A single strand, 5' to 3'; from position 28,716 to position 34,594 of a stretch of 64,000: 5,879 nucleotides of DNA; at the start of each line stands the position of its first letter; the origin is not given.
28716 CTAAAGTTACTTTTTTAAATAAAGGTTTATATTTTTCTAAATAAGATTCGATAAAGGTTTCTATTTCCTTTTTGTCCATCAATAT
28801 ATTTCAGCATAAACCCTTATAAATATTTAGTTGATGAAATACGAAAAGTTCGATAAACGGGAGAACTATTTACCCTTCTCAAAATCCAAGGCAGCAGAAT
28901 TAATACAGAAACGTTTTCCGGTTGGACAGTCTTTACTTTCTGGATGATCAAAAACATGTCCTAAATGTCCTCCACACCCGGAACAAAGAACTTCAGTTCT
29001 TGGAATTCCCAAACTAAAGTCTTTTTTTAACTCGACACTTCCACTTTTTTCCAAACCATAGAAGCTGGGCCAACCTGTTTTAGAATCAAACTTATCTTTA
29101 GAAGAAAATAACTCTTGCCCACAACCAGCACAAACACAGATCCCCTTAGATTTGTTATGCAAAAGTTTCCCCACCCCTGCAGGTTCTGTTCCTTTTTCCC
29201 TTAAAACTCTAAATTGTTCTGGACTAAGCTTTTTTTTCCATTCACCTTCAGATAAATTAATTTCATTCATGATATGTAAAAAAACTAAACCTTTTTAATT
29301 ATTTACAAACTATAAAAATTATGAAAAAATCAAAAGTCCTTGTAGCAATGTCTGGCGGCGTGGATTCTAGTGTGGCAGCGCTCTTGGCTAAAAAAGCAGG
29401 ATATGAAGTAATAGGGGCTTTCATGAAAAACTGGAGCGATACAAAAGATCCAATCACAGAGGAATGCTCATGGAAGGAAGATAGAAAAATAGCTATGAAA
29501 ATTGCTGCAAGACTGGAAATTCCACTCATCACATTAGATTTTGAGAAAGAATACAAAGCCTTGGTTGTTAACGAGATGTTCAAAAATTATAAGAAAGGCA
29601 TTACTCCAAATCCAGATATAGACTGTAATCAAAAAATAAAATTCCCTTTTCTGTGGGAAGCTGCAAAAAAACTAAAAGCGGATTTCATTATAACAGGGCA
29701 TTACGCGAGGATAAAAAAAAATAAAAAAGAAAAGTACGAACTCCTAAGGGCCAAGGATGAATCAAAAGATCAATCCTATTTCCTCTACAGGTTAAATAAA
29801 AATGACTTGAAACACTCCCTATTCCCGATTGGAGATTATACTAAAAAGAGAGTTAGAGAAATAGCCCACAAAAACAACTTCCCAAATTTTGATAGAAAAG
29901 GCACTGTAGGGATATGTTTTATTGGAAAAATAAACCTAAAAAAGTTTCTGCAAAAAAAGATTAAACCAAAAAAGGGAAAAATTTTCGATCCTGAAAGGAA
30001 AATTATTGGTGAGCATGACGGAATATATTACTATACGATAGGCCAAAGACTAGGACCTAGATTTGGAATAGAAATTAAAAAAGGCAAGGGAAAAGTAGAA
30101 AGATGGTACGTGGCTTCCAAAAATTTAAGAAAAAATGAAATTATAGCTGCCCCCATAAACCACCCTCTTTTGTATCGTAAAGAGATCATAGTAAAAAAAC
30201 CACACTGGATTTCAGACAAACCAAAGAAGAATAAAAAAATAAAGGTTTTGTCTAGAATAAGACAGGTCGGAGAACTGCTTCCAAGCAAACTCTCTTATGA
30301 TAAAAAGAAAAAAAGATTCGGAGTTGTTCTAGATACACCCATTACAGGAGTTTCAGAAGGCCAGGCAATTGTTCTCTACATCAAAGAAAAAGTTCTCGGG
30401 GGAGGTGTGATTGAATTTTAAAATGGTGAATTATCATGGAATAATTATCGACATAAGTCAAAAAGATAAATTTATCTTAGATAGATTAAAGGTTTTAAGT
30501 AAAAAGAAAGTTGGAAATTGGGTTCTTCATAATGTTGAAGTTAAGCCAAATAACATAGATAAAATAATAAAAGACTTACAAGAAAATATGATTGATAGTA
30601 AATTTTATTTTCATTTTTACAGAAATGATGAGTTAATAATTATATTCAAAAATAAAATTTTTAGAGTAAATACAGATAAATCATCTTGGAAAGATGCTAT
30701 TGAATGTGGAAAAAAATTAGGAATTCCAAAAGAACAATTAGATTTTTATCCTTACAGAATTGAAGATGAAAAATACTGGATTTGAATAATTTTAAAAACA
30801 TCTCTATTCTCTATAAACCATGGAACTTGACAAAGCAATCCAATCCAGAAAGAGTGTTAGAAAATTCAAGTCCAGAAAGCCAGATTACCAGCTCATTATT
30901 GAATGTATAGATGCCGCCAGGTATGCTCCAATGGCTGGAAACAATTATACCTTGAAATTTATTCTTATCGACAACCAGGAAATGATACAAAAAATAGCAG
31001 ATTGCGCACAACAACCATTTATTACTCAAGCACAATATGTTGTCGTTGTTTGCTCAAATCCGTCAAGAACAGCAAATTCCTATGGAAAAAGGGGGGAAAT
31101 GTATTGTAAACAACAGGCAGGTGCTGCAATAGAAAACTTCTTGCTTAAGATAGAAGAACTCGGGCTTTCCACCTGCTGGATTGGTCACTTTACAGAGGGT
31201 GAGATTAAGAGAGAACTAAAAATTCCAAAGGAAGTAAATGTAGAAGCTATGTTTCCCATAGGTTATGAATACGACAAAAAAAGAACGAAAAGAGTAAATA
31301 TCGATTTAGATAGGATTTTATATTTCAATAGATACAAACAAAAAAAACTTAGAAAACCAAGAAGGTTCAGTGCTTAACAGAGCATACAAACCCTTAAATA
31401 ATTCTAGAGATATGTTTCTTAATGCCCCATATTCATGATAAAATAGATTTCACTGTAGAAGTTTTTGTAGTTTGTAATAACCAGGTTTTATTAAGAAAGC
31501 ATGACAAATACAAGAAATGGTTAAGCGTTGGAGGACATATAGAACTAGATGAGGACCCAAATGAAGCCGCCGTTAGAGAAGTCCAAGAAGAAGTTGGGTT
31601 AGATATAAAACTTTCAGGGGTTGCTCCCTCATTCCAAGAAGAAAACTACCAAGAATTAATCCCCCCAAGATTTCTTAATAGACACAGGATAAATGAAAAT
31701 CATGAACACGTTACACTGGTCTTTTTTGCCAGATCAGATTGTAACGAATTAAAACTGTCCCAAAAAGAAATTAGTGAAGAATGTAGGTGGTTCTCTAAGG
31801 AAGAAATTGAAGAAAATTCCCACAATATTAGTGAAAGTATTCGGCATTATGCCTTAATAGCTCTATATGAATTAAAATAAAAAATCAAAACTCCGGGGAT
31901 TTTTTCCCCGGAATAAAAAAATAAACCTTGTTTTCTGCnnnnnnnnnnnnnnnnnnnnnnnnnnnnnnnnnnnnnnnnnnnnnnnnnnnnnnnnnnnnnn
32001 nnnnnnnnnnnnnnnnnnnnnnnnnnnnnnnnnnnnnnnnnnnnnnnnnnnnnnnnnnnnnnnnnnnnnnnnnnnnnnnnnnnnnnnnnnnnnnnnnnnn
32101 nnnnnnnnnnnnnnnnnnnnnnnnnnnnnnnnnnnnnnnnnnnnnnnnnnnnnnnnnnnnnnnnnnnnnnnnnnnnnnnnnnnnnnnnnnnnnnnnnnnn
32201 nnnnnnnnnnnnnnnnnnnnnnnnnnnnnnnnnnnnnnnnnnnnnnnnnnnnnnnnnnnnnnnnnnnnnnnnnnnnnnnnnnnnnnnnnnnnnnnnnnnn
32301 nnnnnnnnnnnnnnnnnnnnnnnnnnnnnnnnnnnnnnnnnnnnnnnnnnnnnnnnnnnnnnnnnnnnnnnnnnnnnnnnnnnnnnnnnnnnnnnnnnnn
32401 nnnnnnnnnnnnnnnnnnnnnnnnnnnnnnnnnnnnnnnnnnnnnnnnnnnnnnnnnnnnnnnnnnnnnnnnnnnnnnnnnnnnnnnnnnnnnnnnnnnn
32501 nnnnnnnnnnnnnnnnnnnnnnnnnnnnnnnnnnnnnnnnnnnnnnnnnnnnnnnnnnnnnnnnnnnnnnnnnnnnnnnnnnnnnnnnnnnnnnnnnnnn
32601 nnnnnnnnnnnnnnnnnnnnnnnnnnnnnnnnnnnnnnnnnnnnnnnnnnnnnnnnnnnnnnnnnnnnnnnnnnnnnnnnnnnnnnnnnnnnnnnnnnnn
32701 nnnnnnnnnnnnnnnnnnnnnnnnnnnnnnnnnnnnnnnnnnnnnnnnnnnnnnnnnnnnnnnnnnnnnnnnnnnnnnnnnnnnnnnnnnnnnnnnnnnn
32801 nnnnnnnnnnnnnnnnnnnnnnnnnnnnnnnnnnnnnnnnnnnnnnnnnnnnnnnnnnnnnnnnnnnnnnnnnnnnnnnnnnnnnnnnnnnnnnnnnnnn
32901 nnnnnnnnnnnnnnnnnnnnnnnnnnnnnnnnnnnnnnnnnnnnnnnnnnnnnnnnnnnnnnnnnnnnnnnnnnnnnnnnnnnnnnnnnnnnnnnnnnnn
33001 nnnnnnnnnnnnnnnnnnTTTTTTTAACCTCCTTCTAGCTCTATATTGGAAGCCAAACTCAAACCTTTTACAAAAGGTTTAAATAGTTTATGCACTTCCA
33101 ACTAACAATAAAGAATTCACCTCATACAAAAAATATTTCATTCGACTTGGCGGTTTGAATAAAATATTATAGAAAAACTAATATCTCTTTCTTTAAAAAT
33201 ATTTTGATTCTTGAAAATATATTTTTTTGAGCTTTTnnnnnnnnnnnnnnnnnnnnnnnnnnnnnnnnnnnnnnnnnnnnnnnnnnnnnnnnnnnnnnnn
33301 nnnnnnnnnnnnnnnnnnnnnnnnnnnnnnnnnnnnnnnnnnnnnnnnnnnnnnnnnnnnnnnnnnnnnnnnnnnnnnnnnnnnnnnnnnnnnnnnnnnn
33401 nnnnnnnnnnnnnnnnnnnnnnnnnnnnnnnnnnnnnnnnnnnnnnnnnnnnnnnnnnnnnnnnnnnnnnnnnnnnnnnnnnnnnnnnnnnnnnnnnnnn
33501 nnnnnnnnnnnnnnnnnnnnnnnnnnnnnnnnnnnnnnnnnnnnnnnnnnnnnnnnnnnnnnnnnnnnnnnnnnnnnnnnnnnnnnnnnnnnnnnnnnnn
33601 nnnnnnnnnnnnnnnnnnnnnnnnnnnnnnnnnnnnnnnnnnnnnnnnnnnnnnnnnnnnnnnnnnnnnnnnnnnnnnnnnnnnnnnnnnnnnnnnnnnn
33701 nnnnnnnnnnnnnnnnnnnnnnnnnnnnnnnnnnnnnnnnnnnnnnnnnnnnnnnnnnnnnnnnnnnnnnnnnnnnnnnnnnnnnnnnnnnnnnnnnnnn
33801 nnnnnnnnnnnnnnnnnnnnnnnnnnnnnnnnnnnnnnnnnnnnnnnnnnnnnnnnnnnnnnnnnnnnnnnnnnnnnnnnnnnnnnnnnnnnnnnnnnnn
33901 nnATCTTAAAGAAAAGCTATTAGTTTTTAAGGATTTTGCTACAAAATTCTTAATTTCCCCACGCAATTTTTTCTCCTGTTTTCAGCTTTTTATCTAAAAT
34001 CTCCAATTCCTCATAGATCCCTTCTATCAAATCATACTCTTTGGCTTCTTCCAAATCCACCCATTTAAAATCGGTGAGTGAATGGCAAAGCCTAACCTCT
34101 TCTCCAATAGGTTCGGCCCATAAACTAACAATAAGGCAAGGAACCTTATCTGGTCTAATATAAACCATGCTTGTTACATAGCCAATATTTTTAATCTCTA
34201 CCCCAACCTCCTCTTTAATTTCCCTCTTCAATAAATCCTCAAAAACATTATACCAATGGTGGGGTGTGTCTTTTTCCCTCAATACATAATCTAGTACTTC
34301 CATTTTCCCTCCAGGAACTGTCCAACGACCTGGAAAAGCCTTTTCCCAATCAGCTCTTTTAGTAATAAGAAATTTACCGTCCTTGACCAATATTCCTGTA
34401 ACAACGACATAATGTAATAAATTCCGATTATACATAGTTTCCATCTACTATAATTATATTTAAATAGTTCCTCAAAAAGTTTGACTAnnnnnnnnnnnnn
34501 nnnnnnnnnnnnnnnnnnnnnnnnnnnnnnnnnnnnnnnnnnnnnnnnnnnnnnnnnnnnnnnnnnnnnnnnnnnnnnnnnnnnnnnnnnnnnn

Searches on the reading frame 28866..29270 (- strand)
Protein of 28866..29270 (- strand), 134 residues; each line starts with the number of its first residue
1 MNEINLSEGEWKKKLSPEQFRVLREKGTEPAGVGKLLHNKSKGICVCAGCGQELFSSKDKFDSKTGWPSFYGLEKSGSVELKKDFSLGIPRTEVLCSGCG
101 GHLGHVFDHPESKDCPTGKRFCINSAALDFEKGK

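Call 61: search_protein_families(library=pfam, proteins=[window:28866-29270:-], max_evalue=0.001)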
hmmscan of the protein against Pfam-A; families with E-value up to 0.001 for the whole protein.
window:28866-29270:- (134 aa): 1 family
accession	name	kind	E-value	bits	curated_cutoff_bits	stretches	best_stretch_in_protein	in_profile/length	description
PF01641.26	SelR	-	2.2e-42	144.1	24.9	1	15-131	1-115/116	SelR domain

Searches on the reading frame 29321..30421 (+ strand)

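Call 62: search_protein_families(library=pfam, proteins=[window:29321-30421:+], max_evalue=0.001)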
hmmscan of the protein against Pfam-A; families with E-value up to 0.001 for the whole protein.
window:29321-30421:+ (366 aa): 6 families
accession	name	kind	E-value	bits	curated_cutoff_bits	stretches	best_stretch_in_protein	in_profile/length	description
PF03054.22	tRNA_Me_trans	-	2.5e-73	246.5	20.6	1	5-203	2-202/202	tRNA methyl transferase HUP domain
PF20259.3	tRNA_Me_trans_M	-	2.9e-17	62.4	27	1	207-275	1-63/66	tRNA methyl transferase PRC-barrel domain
PF20258.4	tRNA_Me_trans_C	-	3.3e-15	56.6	20.6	1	287-364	2-77/77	Aminomethyltransferase beta-barrel domain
PF02540.23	NAD_synthase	-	1.1e-06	28.4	21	1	4-83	19-90/242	NAD synthase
PF01507.26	PAPS_reduct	-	2.3e-05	24.9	22.5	1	6-188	2-155/175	Phosphoadenosine phosphosulfate reductase domain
PF02568.20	ThiI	-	6.5e-05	23.1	20.5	1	4-82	4-80/197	Thiamine biosynthesis protein (ThiI)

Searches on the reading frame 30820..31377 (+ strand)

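Call 62: search_protein_families(library=pfam, proteins=[window:30820-31377:+], max_evalue=0.001)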
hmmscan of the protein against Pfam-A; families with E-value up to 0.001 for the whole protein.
window:30820-31377:+ (185 aa): 2 families
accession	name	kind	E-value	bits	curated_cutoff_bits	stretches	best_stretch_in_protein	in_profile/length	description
PF00881.29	Nitroreductase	-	5.9e-26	92.1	23.5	2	61-149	80-167/167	Nitroreductase family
PF14512.11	TM1586_NiRdase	-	3.2e-12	47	27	1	3-171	2-153/215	Putative TM nitroreductase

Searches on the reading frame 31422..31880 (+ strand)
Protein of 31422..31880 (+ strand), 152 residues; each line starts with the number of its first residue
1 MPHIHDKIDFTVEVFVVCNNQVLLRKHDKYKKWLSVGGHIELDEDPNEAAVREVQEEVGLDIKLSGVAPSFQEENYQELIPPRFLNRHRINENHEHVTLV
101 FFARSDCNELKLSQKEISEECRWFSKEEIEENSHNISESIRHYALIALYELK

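Call 62: search_protein_families(library=pfam, proteins=[window:31422-31880:+], max_evalue=0.001)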
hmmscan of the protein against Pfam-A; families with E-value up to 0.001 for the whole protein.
window:31422-31880:+ (152 aa): 1 family
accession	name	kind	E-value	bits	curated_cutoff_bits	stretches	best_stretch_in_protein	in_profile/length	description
PF00293.34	NUDIX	-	4.7e-17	62.7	21.1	1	14-132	8-122/134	NUDIX domain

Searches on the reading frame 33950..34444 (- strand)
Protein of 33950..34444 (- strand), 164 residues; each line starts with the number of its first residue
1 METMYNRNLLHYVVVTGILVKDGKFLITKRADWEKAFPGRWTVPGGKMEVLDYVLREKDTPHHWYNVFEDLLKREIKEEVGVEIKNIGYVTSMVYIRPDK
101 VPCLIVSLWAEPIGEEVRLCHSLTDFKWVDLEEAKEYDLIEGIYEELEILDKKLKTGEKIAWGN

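Call 62: search_protein_families(library=pfam, proteins=[window:33950-34444:-], max_evalue=0.001)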
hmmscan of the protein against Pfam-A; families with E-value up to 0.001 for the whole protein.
window:33950-34444:- (164 aa): 1 family
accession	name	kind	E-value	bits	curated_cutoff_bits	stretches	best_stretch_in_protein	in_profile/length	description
PF00293.34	NUDIX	-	3.1e-11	43.9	21.1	1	14-138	4-122/134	NUDIX domain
